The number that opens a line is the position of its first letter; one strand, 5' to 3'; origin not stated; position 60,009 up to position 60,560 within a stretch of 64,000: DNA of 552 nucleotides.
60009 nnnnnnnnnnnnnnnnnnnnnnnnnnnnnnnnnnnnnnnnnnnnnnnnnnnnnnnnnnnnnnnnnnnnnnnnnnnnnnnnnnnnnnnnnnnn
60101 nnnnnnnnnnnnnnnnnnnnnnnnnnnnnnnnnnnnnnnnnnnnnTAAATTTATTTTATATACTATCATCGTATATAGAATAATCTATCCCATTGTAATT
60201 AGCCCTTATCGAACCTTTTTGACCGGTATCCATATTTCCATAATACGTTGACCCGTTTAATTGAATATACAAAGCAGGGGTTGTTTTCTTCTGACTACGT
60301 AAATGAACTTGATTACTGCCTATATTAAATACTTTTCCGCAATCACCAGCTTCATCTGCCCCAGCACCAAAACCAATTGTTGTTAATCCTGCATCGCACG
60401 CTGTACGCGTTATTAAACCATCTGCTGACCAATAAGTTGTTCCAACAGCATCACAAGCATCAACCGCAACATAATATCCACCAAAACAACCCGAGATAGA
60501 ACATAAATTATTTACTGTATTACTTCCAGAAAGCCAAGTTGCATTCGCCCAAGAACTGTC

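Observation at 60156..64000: Tandem pair of secreted proteins built from eukaryote-like Cys-rich modules with a shared novel C-terminal domain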

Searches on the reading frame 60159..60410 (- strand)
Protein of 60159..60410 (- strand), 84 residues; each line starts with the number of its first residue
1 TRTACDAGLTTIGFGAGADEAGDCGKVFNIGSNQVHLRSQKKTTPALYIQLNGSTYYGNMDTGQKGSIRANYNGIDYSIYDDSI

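Call 20: search_protein_families(library=pfam, proteins=[window:60159-60410:-], max_evalue=10)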
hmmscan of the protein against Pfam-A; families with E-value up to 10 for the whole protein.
window:60159-60410:- (84 aa): 0 families

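Call 23: find_related_loci(query=A2, collection=genome_contigs, flank=10000)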
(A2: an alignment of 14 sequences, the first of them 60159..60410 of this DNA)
Query A2 (84 aa) in genome_contigs; peptide patterns used: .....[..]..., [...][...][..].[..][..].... (x = any residue, [..] = any of these).
564 stretches matched a pattern; 137 encode a relative of the query (tblastn E <= 1e-3); the best 80 are kept; 80 distinct loci.
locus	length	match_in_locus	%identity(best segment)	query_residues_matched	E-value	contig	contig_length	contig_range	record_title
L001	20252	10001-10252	74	1-84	2e-40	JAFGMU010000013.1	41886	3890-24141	MAG: Alphaproteobacteria bacterium isolate Zod_Metabat.497 k87_3019545, whole genome shotgun sequence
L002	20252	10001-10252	69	1-84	8e-37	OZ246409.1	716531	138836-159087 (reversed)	MAG: uncultured Muribaculaceae bacterium isolate SRP089250_co1_503 genome assembly, chromosome: 1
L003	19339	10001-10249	58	2-84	7e-32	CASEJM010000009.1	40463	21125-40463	uncultured proteobacterium isolate Batch3_idba_bin.193 genome assembly, contig: Batch3_idba_bin.193.fa_k87_5480169, whol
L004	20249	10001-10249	61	2-84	4e-32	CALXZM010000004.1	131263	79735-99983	MAG: uncultured Alphaproteobacteria bacterium isolate BRZ_LB__bin18 genome assembly, contig: BRZ_LB__NODE_140_length_131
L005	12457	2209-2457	60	2-84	5e-32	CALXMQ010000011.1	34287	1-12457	MAG: uncultured Alphaproteobacteria bacterium isolate BRZ_KT__bin2 genome assembly, contig: BRZ_KT__NODE_934_length_3428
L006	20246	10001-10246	62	2-83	7e-32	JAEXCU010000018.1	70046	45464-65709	MAG: Proteobacteria bacterium isolate OH_HBB_125 k127_564881, whole genome shotgun sequence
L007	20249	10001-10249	60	2-84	1e-31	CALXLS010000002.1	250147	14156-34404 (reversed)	MAG: uncultured Alphaproteobacteria bacterium isolate BRZ_DL__bin85 genome assembly, contig: BRZ_DL__NODE_35_length_2501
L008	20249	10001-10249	61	2-84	1e-31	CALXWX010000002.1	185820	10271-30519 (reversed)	MAG: uncultured Alphaproteobacteria bacterium isolate BRZ_EC__bin9 genome assembly, contig: BRZ_EC__NODE_90_length_18582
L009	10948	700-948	60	2-84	2e-31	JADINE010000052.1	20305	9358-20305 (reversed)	MAG: Candidatus Enterousia excrementavium isolate B1-16210 B1M03__C594945_L20305_SRR9113712, whole genome shotgun sequen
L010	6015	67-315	59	2-84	2e-31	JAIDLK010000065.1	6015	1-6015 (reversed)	MAG: Alphaproteobacteria bacterium isolate SC0338_S5_7 SC0338_S5_7_contig_65, whole genome shotgun sequence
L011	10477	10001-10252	60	1-84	2e-31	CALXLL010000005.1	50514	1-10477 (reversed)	MAG: uncultured Alphaproteobacteria bacterium isolate BRZ_E__bin176 genome assembly, contig: BRZ_E__NODE_1243_length_505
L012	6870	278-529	62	1-84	3e-31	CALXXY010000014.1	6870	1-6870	MAG: uncultured Alphaproteobacteria bacterium isolate BRZ_PP__bin55 genome assembly, contig: BRZ_PP__NODE_9142_length_68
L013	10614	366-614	60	2-84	2e-31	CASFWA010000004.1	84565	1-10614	uncultured proteobacterium isolate A86_L4_360360_idba_bin.28 genome assembly, contig: A86_L4_360360_idba_bin.28.fa_scaff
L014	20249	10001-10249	61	2-84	3e-31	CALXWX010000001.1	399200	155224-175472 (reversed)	MAG: uncultured Alphaproteobacteria bacterium isolate BRZ_EC__bin9 genome assembly, contig: BRZ_EC__NODE_9_length_399200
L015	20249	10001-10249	60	1-83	4e-31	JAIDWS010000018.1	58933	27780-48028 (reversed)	MAG: Alphaproteobacteria bacterium isolate SC0372_S2_6 SC0372_S2_6_contig_18, whole genome shotgun sequence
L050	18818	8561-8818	55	1-84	5e-26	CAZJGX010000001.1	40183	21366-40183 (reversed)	MAG TPA_asm: uncultured Muribaculaceae bacterium isolate SRP199465_co1_153 genome assembly, contig: NODE_2131_length_401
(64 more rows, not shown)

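Call 35: find_homologous_proteins(query=A2, max_evalue=0.001)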
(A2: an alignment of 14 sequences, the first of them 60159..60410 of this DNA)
Query A2 (14 sequences) (84 aa, profile of the alignment): 57 proteins with E <= 0.001 among 629 candidates.
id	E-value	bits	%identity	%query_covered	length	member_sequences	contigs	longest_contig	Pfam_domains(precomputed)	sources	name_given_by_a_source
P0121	7.1e-40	153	57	98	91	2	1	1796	-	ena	-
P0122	2.4e-39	151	57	96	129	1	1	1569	-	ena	-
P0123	3.0e-39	151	59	99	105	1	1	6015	-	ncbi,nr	ncbi:MAG: hypothetical protein K2I81_03805, partial [Alphaproteobacteria bacterium]|nr:hypothetical 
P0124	9.5e-39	149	57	100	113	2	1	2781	-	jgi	-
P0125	3.7e-38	147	54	100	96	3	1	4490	-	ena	-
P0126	2.1e-36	141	60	99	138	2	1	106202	-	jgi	jgi:hypothetical protein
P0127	1.5e-35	139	50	100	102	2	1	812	-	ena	-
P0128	4.0e-35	137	57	93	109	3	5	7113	-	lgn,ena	-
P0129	1.2e-34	136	61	99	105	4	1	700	-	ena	-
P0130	4.3e-34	134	62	100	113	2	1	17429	-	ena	-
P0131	1.0e-33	133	47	98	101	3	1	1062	-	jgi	-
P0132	2.1e-33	132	54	99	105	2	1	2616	-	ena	-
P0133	2.3e-33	132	58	99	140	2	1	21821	-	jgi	jgi:hypothetical protein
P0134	3.9e-32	128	53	83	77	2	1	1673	-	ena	-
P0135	3.0e-30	122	46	95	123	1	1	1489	-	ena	-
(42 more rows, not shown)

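Call 41: search_protein_representatives(alignment_id=A2)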
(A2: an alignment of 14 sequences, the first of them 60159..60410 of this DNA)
Query: 14 sequences, 80 profile positions. Proteins with E-value up to 0.001 (for the whole library): 598; up to 1e-10: 393; up to 1e-30: 73. The best 150 are listed.
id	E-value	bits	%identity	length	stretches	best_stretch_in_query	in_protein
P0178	2.6e-40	152.3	-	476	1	1-80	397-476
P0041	7.3e-40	150.9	-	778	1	1-80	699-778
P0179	1.2e-39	150.2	-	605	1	1-80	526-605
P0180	1.4e-39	149.9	-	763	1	1-80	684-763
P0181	2.5e-39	149.2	-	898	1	1-80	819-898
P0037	3.5e-38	145.5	-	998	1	1-79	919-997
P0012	5.5e-38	144.9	-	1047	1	1-80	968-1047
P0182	5.5e-38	144.8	-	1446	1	1-79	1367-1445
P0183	7.9e-38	144.4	-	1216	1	1-80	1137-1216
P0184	8.0e-38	144.3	-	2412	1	1-80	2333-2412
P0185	8.7e-38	144.2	-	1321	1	1-80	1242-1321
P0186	1.1e-37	144.0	-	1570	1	1-80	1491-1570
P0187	1.5e-37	143.5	-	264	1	1-80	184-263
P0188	1.7e-37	143.3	-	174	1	1-80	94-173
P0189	2.9e-37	142.6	-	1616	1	1-80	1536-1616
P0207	4.7e-35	135.5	-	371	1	1-80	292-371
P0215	3.1e-34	132.8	-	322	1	1-80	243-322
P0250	2.2e-28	114.1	-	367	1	1-79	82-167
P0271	4.2e-27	110.0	-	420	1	1-80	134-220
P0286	2.9e-26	107.3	-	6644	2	1-80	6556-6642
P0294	5.6e-26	106.4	-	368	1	1-80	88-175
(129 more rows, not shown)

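Call 45: search_protein_families(library=pfam, proteins=[L001:945-1640:+, L001:1612-2631:+, L001:2636-3133:+, L001:3114-3503:+, L001:3522-4016:+, L001:4030-4596:+, L001:4599-5000:+, L001:5000-5713:+, L001:6157-8874:+, L001:8891-10255:+], max_evalue=0.01)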
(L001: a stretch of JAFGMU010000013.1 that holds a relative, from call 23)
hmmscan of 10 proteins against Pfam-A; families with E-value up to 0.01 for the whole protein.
L001:945-1640:+ (231 aa): 4 families
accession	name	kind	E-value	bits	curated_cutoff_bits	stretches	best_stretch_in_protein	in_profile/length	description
PF02129.25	Peptidase_S15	-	7.3e-11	42.7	23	1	35-182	15-163/262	X-Pro dipeptidyl-peptidase (S15 family)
PF12146.15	Hydrolase_4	-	2.5e-10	40.5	27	1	61-219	23-179/239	Serine aminopeptidase, S33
PF00561.26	Abhydrolase_1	-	1e-07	32.3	25.8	1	59-197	17-153/245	alpha/beta hydrolase fold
PF12697.13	Abhydrolase_6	-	1.9e-06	29.1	26.3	1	69-176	27-120/217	Alpha/beta hydrolase family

L001:1612-2631:+ (339 aa): 23 families
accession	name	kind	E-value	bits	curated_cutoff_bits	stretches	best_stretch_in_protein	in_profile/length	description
PF05496.18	RuvB_N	-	9.2e-78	259.9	27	1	30-188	1-159/159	Holliday junction DNA helicase RuvB P-loop domain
PF05491.19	RuvB_C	-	1.9e-28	98.6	24.7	1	267-335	3-71/72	RuvB C-terminal winged helix domain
PF17864.7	AAA_lid_4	-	7.8e-23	80.5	27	1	191-264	1-74/74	RuvB AAA lid domain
PF00004.35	AAA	-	5.2e-22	79.1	21.2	1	65-187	1-128/131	ATPase family associated with various cellular activities (AAA)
PF07728.20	AAA_5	-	1.2e-09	38.7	22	1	64-182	1-139/139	AAA domain (dynein-related subfamily)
PF13191.12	AAA_16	-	8.2e-06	26.8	32.6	1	38-95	2-61/167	AAA ATPase domain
PF01078.27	Mg_chelatase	-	1.1e-05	25.3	20.3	0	37-84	4-44/207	Magnesium chelatase, subunit ChlI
PF13173.12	AAA_14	-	2.2e-05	24.9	27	1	65-145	5-94/129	AAA domain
PF06068.19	TIP49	-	3e-05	23.8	23.8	1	35-90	23-78/347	TIP49 P-loop domain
PF13401.12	AAA_22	-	7.8e-05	23.4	27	0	64-88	7-31/130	AAA domain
PF07726.17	AAA_3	-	9.1e-05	22.8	27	1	64-92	1-29/131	ATPase family associated with various cellular activities (AAA)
PF00910.28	RNA_helicase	-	0.00029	21.7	21.5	1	65-132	1-70/105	RNA helicase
PF00158.32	Sigma54_activat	-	0.0004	20.5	20.2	0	49-85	9-45/168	Sigma-54 interaction domain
PF20720.3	nSTAND3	-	0.0005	20.2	27.2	1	60-88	15-43/155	Novel STAND NTPase 3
PF00308.24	Bac_DnaA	-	0.00096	19.8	23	0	49-101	21-73/162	Bacterial DnaA ATPAse domain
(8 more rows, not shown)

L001:2636-3133:+ (165 aa): 2 families
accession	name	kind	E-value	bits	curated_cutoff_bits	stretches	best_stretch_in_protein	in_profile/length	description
PF00293.34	NUDIX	-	4.4e-12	46.6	21.1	1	27-138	3-124/134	NUDIX domain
PF22327.2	Nudt16-like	-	2.9e-05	24.5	27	1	44-112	29-96/161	U8 snoRNA-decapping enzyme-like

L001:3114-3503:+ (129 aa): 2 families
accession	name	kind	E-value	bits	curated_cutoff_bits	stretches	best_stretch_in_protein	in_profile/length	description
PF13279.12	4HBT_2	-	2.5e-16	60.7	25.5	1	18-125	4-119/122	Thioesterase-like superfamily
PF03061.28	4HBT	-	5.5e-14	52.7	20.6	1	23-99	1-75/79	Thioesterase superfamily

L001:3522-4016:+ (164 aa): 1 family
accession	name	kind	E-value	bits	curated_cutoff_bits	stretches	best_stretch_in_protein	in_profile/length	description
PF01618.21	MotA_ExbB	-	2.8e-25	89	22.9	1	57-153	29-125/127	MotA/TolQ/ExbB proton channel family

L001:4030-4596:+ (188 aa): 2 families
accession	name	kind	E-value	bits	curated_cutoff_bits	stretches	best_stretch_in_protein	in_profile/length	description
PF13302.13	Acetyltransf_3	-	5.5e-18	66.4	25.4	1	15-155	1-135/138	Acetyltransferase (GNAT) domain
PF00583.31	Acetyltransf_1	-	3.2e-09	37.5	20.7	1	58-154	20-113/116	Acetyltransferase (GNAT) family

L001:4599-5000:+ (133 aa): 1 family
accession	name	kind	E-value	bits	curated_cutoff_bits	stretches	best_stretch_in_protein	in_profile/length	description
PF02472.21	ExbD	-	4.2e-26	91.9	25.4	1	9-130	4-126/128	Biopolymer transport protein ExbD/TolR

L001:5000-5713:+ (237 aa): 0 families

L001:6157-8874:+ (905 aa): 2 families
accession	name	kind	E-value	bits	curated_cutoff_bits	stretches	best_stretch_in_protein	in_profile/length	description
PF07699.19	Ephrin_rec_like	-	0.0027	17.9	23.1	1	735-772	1-37/48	Tyrosine-protein kinase ephrin type A/B receptor-like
PF00754.31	F5_F8_type_C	-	0.0039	17.7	28.2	0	618-692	13-98/127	F5/8 type C domain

L001:8891-10255:+ (454 aa): 1 family
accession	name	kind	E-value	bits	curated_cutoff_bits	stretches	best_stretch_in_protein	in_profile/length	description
PF07699.19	Ephrin_rec_like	-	2.4e-07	30.9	23.1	1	267-307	1-41/48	Tyrosine-protein kinase ephrin type A/B receptor-like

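Call 61: search_protein_families(library=pfam, proteins=[L001:5000-5713:+], max_evalue=0.1)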
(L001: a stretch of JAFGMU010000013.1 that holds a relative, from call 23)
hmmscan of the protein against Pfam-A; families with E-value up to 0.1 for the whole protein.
L001:5000-5713:+ (237 aa): 0 families

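Call 63: search_protein_families(library=pfam, proteins=[P0187, P0207, P0215, P0178, P0179, P0183, P0189, P0250, P0271, P0294], max_evalue=0.01)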
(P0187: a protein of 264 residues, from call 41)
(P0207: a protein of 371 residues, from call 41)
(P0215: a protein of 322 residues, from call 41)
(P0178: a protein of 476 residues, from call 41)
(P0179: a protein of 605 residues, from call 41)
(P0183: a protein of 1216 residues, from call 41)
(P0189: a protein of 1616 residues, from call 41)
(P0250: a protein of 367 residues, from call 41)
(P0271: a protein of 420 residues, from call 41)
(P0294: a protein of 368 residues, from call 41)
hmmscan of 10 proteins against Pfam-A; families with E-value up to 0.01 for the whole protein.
P0187 (264 aa): 1 family
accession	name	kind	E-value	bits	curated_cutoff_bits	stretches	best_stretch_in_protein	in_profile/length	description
PF23091.2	TNFR_ELAPOR1_6th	-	0.0027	18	33.2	1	95-122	8-34/41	ELAPOR1-like, TNF receptor-like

P0207 (371 aa): 1 family
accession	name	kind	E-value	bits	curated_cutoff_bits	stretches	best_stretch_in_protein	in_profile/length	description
PF07699.19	Ephrin_rec_like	-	0.0016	18.6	23.1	1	37-73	12-48/48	Tyrosine-protein kinase ephrin type A/B receptor-like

P0215 (322 aa): 0 families

P0178 (476 aa): 3 families
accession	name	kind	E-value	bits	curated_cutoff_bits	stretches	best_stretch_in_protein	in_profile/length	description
PF07699.19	Ephrin_rec_like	-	2.8e-08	33.8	23.1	1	198-224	9-35/48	Tyrosine-protein kinase ephrin type A/B receptor-like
PF23091.2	TNFR_ELAPOR1_6th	-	5.8e-06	26.6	33.2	1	197-224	11-36/41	ELAPOR1-like, TNF receptor-like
PF09479.16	Flg_new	-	0.0013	19.3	27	1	6-79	1-65/65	Listeria-Bacteroides repeat domain (List_Bact_rpt)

P0179 (605 aa): 1 family
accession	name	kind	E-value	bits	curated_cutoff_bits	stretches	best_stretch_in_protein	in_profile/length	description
PF07699.19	Ephrin_rec_like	-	0.0027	17.9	23.1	1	440-473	8-41/48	Tyrosine-protein kinase ephrin type A/B receptor-like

P0183 (1216 aa): 2 families
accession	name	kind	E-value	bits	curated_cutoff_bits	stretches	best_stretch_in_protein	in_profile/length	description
PF09479.16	Flg_new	-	8e-06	26.3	27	1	163-215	16-65/65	Listeria-Bacteroides repeat domain (List_Bact_rpt)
PF07699.19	Ephrin_rec_like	-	0.00013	22.1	23.1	2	995-1028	6-39/48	Tyrosine-protein kinase ephrin type A/B receptor-like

P0189 (1616 aa): 1 family
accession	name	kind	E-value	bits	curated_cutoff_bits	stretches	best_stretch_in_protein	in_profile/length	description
PF09479.16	Flg_new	-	0.00012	22.6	27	1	102-170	2-65/65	Listeria-Bacteroides repeat domain (List_Bact_rpt)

P0250 (367 aa): 0 families

P0271 (420 aa): 0 families

P0294 (368 aa): 0 families
